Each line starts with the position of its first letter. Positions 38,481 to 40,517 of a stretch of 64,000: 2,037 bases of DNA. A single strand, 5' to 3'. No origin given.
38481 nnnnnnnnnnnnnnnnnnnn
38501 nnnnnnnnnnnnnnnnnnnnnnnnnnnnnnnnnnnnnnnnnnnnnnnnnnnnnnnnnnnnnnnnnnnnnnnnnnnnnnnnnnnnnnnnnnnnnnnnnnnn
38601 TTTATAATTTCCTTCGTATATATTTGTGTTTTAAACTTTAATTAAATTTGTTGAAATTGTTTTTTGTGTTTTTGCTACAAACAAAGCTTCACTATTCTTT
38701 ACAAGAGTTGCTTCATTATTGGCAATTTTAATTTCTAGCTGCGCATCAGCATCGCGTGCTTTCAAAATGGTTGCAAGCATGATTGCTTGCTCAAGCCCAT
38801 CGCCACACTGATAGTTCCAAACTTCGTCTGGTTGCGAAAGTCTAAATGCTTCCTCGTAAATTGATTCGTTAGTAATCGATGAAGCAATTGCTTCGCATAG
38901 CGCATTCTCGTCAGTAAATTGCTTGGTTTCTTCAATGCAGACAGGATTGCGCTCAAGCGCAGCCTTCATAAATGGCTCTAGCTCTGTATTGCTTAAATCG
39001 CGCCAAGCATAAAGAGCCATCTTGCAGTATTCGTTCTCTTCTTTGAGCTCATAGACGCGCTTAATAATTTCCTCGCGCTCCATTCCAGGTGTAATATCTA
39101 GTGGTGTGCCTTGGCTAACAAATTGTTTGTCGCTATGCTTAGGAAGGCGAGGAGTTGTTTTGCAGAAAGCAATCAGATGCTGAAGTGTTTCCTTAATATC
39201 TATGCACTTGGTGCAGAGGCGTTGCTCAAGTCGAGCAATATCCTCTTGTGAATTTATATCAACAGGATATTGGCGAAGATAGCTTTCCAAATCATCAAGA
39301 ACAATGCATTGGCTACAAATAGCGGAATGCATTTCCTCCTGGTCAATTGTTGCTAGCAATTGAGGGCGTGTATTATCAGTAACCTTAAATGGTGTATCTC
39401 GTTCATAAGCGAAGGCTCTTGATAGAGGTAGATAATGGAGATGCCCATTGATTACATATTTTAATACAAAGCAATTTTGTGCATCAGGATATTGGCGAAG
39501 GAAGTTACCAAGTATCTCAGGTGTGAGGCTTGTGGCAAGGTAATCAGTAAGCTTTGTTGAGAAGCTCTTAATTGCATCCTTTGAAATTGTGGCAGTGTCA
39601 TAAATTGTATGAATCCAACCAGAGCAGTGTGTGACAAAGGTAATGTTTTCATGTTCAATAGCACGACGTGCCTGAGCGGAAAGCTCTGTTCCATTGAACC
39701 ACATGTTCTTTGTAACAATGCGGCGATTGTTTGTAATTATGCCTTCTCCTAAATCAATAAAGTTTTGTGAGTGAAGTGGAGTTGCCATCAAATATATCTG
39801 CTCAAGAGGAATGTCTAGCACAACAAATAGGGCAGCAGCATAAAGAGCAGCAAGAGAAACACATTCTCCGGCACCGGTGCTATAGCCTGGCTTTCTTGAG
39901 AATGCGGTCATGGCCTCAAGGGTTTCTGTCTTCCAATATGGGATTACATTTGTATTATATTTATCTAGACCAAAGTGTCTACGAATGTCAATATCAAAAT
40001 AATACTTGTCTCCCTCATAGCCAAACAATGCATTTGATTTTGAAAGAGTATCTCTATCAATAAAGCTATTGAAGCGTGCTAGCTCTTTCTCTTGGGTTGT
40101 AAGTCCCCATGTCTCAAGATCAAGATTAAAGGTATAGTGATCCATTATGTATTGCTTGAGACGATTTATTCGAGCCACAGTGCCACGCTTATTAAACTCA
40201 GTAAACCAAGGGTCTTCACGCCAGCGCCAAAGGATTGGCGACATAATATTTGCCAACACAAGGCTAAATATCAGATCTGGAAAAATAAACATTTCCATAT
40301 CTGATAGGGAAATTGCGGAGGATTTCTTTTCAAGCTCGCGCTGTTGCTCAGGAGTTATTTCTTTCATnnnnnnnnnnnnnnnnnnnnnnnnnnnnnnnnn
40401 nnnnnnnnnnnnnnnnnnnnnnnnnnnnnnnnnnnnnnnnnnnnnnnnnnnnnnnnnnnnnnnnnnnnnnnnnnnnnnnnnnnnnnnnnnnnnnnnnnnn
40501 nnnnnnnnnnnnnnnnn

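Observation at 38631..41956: Orphan GspE/PilB-type ATPase translationally coupled (TAATG) to a 578-aa unknown protein, embedded between Fe-S cluster assembly genes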

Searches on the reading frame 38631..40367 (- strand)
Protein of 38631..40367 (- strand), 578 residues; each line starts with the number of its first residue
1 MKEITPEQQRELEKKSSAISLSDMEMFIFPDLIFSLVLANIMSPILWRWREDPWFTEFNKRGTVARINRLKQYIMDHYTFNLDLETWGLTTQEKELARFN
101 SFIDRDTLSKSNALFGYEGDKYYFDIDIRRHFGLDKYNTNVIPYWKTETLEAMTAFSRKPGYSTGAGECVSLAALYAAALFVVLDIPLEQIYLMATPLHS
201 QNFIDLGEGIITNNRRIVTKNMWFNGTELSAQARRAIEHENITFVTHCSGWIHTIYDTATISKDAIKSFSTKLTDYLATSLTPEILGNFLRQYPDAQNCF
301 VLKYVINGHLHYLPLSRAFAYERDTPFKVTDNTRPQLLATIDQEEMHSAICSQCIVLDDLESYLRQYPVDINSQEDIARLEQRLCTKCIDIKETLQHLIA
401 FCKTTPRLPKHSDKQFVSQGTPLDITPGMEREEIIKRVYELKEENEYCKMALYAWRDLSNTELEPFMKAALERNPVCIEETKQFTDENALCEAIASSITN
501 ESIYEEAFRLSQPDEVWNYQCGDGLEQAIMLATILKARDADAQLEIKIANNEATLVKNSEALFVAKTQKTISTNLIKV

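Call 5: search_protein_families(library=pfam, proteins=[window:38631-40367:-], max_evalue=0.01)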
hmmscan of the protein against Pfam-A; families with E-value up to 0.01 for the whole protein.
window:38631-40367:- (578 aa): 0 families

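Call 6: search_protein_families(library=ncbifam, proteins=[window:38631-40367:-], max_evalue=0.01)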
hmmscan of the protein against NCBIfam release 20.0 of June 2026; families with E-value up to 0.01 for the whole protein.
window:38631-40367:- (578 aa): 0 families

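Call 7: find_homologous_proteins(query=window:38631-40367:-)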
Query window:38631-40367:- (578 aa): 6023 proteins with E <= 0.001 among 8000 candidates; the best 120 are listed.
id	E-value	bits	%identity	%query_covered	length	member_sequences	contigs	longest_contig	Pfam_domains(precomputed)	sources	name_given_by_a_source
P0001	0.0e+0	1308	98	100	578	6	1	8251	-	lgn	-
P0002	0.0e+0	1203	89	100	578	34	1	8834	-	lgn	-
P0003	0.0e+0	1198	89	99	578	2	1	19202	-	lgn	-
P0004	0.0e+0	1121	83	100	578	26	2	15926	-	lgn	-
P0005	0.0e+0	1099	82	99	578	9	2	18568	-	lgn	-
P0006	2.0e-239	814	60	99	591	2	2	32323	-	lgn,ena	-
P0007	2.6e-239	814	62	98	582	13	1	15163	-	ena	-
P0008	1.2e-237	808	65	92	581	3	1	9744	-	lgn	-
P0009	1.9e-237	808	62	98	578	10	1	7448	-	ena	-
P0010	4.2e-237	806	64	93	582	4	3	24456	-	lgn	-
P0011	7.7e-237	806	64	95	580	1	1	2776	-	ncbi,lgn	-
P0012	1.0e-236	805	61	100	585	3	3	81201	-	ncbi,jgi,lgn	jgi:hypothetical protein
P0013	1.6e-236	805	64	96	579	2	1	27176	-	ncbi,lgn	-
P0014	8.1e-233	792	60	100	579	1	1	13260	-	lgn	-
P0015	4.8e-230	783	61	97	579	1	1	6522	-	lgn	-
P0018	3.1e-226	771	59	98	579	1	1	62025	-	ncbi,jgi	ncbi:MAG: hypothetical protein ACOX9C_03025 [Kiritimatiellia bacterium]|jgi:hypothetical protein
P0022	1.2e-218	746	57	99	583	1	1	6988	-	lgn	-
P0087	1.2e-203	696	56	94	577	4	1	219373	-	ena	-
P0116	2.1e-202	692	53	98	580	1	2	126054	-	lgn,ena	-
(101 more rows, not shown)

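Call 13: find_encoding_contigs(protein=P0087, flank=10000, max_places=2)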
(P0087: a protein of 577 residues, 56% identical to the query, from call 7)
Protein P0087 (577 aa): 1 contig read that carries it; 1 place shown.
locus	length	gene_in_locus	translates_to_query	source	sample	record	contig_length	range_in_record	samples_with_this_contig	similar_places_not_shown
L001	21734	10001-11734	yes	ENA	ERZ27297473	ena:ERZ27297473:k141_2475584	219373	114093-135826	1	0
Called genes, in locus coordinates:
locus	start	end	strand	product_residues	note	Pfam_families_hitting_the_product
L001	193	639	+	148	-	PF01257:2Fe-2S_thioredx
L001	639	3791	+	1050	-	PF01512:Complex1_51K, PF10589:NADH_4Fe-4S, PF14691:Fer4_20, PF01266:DAO (weak), PF07992:Pyr_redox_2, PF13450:NAD_binding_8, PF13738:Pyr_redox_3, PF00070:Pyr_redox, +7 more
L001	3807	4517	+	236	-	PF13510:Fer2_4, PF10588:NADH-G_4Fe-4S_3, PF13237:Fer4_10 (weak), PF22117:Fer4_Nqo3, PF12838:Fer4_7 (weak), PF13183:Fer4_8 (weak), PF13187:Fer4_9 (weak), PF00037:Fer4 (weak), +3 more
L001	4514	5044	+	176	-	PF01058:Oxidored_q6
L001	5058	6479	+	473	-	PF27537:HoxH, PF00374:NiFeSe_Hases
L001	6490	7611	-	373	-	PF01408:GFO_IDH_MocA, PF19051:GFO_IDH_MocA_C2, PF22725:GFO_IDH_MocA_C3, PF02894:GFO_IDH_MocA_C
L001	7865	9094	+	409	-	PF00581:Rhodanese (weak), PF00753:Lactamase_B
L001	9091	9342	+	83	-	PF01206:TusA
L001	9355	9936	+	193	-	PF02635:DsrE (weak), PF13686:DrsE_2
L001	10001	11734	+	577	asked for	-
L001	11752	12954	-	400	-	PF00389:2-Hacid_dh, PF02826:2-Hacid_dh_C, PF03446:NAD_binding_2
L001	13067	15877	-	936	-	PF08471:Ribonuc_red_2_N, PF02867:Ribonuc_red_lgC, PF12637:TSCPD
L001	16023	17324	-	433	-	PF02353:CMAS (weak), PF13489:Methyltransf_23, PF01209:Ubie_methyltran (weak), PF08241:Methyltransf_11, PF08242:Methyltransf_12, PF13649:Methyltransf_25, PF13847:Methyltransf_31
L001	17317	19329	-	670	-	-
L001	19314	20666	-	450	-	PF05048:NosD (faint), PF13229:Beta_helix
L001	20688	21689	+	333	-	PF14524:Wzt_C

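Call 14: find_encoding_contigs(protein=P0116, flank=8000, max_places=2)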
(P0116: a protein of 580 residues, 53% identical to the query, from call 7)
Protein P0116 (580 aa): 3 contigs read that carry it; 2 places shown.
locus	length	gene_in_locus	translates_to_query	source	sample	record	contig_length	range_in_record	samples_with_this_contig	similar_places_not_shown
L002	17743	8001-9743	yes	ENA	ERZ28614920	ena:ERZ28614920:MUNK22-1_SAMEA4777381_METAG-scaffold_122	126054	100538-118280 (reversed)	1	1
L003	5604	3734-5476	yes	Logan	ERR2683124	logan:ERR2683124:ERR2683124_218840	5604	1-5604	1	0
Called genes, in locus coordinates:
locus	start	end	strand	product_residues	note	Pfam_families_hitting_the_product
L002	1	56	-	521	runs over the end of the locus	PF13230:GATase_4 (weak), PF13522:GATase_6, PF13537:GATase_7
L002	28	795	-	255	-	PF02540:NAD_synthase, PF03054:tRNA_Me_trans (faint)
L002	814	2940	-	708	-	PF12437:GSIII_N, PF00120:Gln-synt_C, PF18318:Gln-synt_C-ter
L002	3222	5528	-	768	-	PF01590:GAF, PF13185:GAF_2, PF13492:GAF_3 (weak), PF00158:Sigma54_activat, PF14532:Sigma54_activ_2, PF07728:AAA_5 (weak), PF25601:AAA_lid_14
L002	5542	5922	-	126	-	PF01740:STAS, PF13466:STAS_2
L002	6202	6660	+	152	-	PF13899:Thioredoxin_7, PF13098:Thioredoxin_2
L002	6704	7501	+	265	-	PF01791:DeoC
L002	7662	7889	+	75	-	PF00830:Ribosomal_L28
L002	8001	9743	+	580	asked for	-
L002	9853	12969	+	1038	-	PF00133:tRNA-synt_1, PF09334:tRNA-synt_1g (weak), PF08264:Anticodon_1, PF19302:DUF5915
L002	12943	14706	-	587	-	PF01368:DHH, PF02272:DHHA1, PF17768:RecJ_OB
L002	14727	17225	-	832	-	PF07549:Sec_GG (faint), PF21760:SecD_1st, PF22599:SecDF_P1_head, PF02355:SecD_SecF_C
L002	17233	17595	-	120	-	PF02699:YajC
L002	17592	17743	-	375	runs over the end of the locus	PF01702:TGT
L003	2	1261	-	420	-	?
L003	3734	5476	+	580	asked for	-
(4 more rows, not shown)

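Call 15: find_encoding_contigs(protein=P0018, flank=8000, max_places=2)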
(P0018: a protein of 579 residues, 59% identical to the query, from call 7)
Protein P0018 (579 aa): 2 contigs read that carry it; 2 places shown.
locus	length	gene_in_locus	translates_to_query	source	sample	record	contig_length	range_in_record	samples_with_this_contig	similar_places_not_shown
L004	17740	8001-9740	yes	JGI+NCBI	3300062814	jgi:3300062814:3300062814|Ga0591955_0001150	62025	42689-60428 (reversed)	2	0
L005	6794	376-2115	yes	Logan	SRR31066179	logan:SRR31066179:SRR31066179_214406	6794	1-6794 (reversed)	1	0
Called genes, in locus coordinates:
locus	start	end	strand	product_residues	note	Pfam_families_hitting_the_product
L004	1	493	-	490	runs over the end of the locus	PF00009:GTP_EFTU, PF01926:MMR_HSR1, PF02421:FeoB_N, PF04548:AIG1 (weak), PF00009:GTP_EFTU, PF01926:MMR_HSR1, PF02421:FeoB_N, PF14714:KH_dom-like, +3 more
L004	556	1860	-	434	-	PF00749:tRNA-synt_1c, PF19269:Anticodon_2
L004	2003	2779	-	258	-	PF00106:adh_short, PF08659:KR, PF13561:adh_short_C2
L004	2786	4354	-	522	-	PF05157:MshEN (weak), PF00437:T2SSE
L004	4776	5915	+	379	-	PF00989:PAS (weak), PF13188:PAS_8 (faint), PF13426:PAS_9, PF08448:PAS_4, PF13426:PAS_9 (weak)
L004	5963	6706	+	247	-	PF00483:NTP_transferase (faint), PF12804:NTP_transf_3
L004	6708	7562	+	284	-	-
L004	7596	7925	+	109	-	-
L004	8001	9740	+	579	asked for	-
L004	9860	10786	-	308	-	PF01261:AP_endonuc_2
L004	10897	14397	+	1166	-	PF07690:MFS_1, PF01553:Acyltransferase, PF00501:AMP-binding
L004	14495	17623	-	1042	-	-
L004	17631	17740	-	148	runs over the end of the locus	PF07963:N_methyl (weak)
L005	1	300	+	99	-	?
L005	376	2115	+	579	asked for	-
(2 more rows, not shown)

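Call 16: find_encoding_contigs(protein=P0012, flank=8000, max_places=2)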
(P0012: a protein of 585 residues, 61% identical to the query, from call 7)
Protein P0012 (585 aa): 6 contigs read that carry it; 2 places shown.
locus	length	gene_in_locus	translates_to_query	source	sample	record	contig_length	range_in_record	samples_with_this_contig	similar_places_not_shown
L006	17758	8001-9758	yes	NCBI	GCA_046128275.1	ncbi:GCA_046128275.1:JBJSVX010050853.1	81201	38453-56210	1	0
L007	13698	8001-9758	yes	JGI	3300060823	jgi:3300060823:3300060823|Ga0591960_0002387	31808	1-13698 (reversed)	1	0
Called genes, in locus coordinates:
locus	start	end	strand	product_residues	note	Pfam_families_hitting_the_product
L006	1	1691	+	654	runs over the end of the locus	PF00664:ABC_membrane, PF02463:SMC_N (weak), PF00005:ABC_tran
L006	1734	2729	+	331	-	PF03279:Lip_A_acyltrans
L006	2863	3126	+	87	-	PF00312:Ribosomal_S15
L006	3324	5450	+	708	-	PF01138:RNase_PH, PF03725:RNase_PH_C, PF03726:PNPase, PF01138:RNase_PH, PF00013:KH_1, PF00575:S1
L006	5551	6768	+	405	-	PF02670:DXP_reductoisom, PF08436:DXP_redisom_C, PF13288:DXPR_C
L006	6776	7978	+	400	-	PF13439:Glyco_transf_4, PF13579:Glyco_trans_4_4, PF00534:Glycos_transf_1, PF13692:Glyco_trans_1_4, PF13524:Glyco_trans_1_2 (weak)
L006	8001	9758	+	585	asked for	-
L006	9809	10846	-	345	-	PF03706:LPG_synthase_TM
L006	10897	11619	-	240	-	PF02517:Rce1-like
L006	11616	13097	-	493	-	PF14237:GYF_2 (weak)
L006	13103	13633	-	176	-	PF02674:Colicin_V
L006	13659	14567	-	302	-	PF04733:Coatomer_E, PF07219:HemY_N (faint), PF12895:ANAPC3 (faint), PF00515:TPR_1 (weak), PF07719:TPR_2 (weak), PF13432:TPR_16, PF13414:TPR_11, PF14559:TPR_19 (weak), +7 more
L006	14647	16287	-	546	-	PF12072:RNase_Y_N, PF00013:KH_1 (weak), PF01966:HD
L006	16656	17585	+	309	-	PF00132:Hexapep (faint), PF25087:GMPPB_C (faint)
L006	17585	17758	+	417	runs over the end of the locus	PF01979:Amidohydro_1, PF12890:DHOase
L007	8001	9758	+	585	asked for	-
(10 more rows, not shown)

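Call 17: find_related_loci(query=A1, collection=genome_contigs, flank=6000)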
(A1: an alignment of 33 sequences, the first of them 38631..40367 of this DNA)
Query A1 (578 aa) in genome_contigs; peptide patterns used: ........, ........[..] (x = any residue, [..] = any of these).
600 stretches matched a pattern (row limit reached: there are more); 596 encode a relative of the query (tblastn E <= 1e-3); the best 80 are kept; 80 distinct loci.
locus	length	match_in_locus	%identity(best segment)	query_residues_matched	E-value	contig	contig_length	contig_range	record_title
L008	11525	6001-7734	83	1-578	0e+0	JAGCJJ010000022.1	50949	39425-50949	MAG: Kiritimatiellae bacterium isolate RGIG9845 Yak_Rectum-1__c242375, whole genome shotgun sequence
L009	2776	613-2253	64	10-557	0e+0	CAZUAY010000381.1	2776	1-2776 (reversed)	MAG TPA_asm: uncultured Lentisphaerales bacterium isolate SRP294416_co3_591 genome assembly, contig: NODE_104591_length_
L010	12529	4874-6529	64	5-557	0e+0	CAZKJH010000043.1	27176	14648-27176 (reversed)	MAG TPA_asm: uncultured Lentisphaerales bacterium isolate SRP272421_co3_722 genome assembly, contig: NODE_3423_length_27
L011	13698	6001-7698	63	5-572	0e+0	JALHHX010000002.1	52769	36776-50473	MAG: Lentisphaerae bacterium isolate 5-aug_S3_014 scaffold_260, whole genome shotgun sequence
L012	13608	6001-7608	64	7-542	0e+0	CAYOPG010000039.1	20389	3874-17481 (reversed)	MAG TPA_asm: uncultured Lentisphaerales bacterium isolate binchicken_co39_454 genome assembly, contig: NODE_6424_length_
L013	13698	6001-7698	59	13-578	0e+0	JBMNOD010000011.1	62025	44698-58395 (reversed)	MAG: Kiritimatiellia bacterium isolate SBF912SR1HQ0027 scaffold_1232_c1, whole genome shotgun sequence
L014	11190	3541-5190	63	7-557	0e+0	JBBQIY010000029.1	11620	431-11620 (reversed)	MAG: Kiritimatiellia bacterium isolate Co_metawrap_785 Cmw_785_k141_26986824_length_11620_cov_7.0000, whole genome shotg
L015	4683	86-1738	57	10-562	0e+0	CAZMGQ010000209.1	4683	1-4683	MAG TPA_asm: uncultured Lentisphaerales bacterium isolate binchicken_co173_295 genome assembly, contig: NODE_59699_lengt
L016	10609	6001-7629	57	10-555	0e+0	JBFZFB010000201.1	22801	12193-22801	MAG: Lentisphaerota bacterium isolate PPR_0604 k121_1140147, whole genome shotgun sequence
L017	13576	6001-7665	56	2-560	0e+0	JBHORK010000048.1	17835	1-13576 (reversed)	Verrucomicrobiota bacterium isolate SAG AM-311-M03 NODE_48_length_17835_cov_16.340889, whole genome shotgun sequence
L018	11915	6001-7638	56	8-555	0e+0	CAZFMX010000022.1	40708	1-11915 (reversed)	MAG TPA_asm: uncultured Desulfobacteraceae bacterium isolate binchicken_co178_257 genome assembly, contig: NODE_1542_len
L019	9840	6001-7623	56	9-551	0e+0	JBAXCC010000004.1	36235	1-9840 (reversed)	MAG: bacterium isolate ELA183 MAG183_4, whole genome shotgun sequence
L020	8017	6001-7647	56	5-555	0e+0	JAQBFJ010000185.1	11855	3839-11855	MAG: Verrucomicrobiota bacterium isolate MAG_440_bin-02 440_bin-02_ctg-185, whole genome shotgun sequence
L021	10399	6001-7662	54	4-559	0e+0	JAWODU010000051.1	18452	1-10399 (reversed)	MAG: Kiritimatiellia bacterium isolate BLK5-2.bin.47 k191_120499, whole genome shotgun sequence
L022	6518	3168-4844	54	10-571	0e+0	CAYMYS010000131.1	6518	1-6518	MAG TPA_asm: uncultured Syntrophaceae bacterium isolate binchicken_co181_524 genome assembly, contig: NODE_25996_length_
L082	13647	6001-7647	52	5-555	0e+0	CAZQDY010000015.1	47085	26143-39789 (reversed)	MAG TPA_asm: uncultured Gaiellales bacterium isolate binchicken_co43_331 genome assembly, contig: NODE_1013_length_47085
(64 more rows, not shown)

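Call 19: predict_structure(alignment_id=A1)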
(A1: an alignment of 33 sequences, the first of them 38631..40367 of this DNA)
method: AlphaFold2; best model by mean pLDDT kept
length: 578 residues; sequences in the alignment: 33
mean_pLDDT: 90.1   pTM: 0.90
mean pLDDT of the five models: 90.1, 89.6, 89.4, 89.0, 87.9
residues with pLDDT >= 90: 390; 70-90: 164; 50-70: 19; < 50: 5
segments of 3 or more residues with pLDDT < 50: none
pLDDT, mean of each block of 10 residues (from residue 1): 82 96 88 97 97 84 90 93 86 87 77 53 60 80 86 94 91 96 96 86 91 82 80 75 92 92 94 93 93 90 92 93 90 93 87 89 93 93 85 92 90 92 96 98 96 96 96 95 94 94 96 96 98 97 97 96 97 96
secondary structure, 60 per line:
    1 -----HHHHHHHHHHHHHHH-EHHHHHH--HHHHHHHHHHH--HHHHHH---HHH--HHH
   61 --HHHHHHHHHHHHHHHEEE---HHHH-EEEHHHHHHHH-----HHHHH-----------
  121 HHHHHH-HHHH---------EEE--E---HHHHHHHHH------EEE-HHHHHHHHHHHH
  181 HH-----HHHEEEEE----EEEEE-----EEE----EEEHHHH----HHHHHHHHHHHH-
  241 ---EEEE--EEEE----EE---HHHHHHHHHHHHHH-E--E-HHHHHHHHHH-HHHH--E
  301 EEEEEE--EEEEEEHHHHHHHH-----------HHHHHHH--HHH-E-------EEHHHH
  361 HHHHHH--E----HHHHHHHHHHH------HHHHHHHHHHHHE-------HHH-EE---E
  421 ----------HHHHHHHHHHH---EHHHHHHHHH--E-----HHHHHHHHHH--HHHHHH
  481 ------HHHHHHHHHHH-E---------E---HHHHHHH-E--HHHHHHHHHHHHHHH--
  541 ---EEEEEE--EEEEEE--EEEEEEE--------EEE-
elements in order: H6-20 H23-28 H31-41 H44-49 H63-77 E78-80 H84-87 E89-91 H92-99 H105-109 H121-126 H128-131 E141-143 H150-158 E165-167 H169-182 E191-195 E200-204 E210-212 E217-219 H220-223 H228-239 E244-247 E250-253 H263-276 H283-292 H294-297 E300-306 E309-314 H315-322 H334-340 H357-366 H374-384 H391-402 H431-441 H446-454 H463-472 H475-480 H487-497 H513-519 H524-538 E544-549 E552-557 E560-566 E575-577

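Call 20: find_encoding_contigs(protein=P0001, flank=8000, max_places=2)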
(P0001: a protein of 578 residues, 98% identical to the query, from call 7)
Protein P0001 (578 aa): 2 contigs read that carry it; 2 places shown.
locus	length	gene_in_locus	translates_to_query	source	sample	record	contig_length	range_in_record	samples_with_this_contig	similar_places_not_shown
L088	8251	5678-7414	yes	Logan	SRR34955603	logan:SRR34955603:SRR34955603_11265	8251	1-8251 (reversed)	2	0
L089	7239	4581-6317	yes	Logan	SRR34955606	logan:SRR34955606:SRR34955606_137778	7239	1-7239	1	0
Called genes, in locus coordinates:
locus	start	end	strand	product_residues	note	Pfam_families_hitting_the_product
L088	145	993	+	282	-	PF01592:NifU_N, PF04324:Fer2_BFD, PF01106:NifU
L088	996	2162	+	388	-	PF00155:Aminotran_1_2 (weak), PF00266:Aminotran_5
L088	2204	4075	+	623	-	PF16697:Yop-YscD_cpl, PF00498:FHA, PF00158:Sigma54_activat, PF14532:Sigma54_activ_2, PF07724:AAA_2, PF07728:AAA_5, PF25601:AAA_lid_14, PF02021:UPF0102, +4 more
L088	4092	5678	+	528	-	PF05157:MshEN, PF00437:T2SSE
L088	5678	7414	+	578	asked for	-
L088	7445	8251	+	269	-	?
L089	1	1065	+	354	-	?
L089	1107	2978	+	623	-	PF16697:Yop-YscD_cpl, PF00498:FHA, PF00158:Sigma54_activat, PF14532:Sigma54_activ_2, PF07724:AAA_2, PF07728:AAA_5, PF25601:AAA_lid_14, PF02021:UPF0102, +4 more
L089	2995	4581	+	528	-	PF05157:MshEN, PF00437:T2SSE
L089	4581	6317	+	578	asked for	-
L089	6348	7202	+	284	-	PF00142:Fer4_NifH (weak), PF01656:CbiA, PF02374:ArsA_ATPase (weak), PF09140:MipZ, PF10609:ParA, PF13614:AAA_31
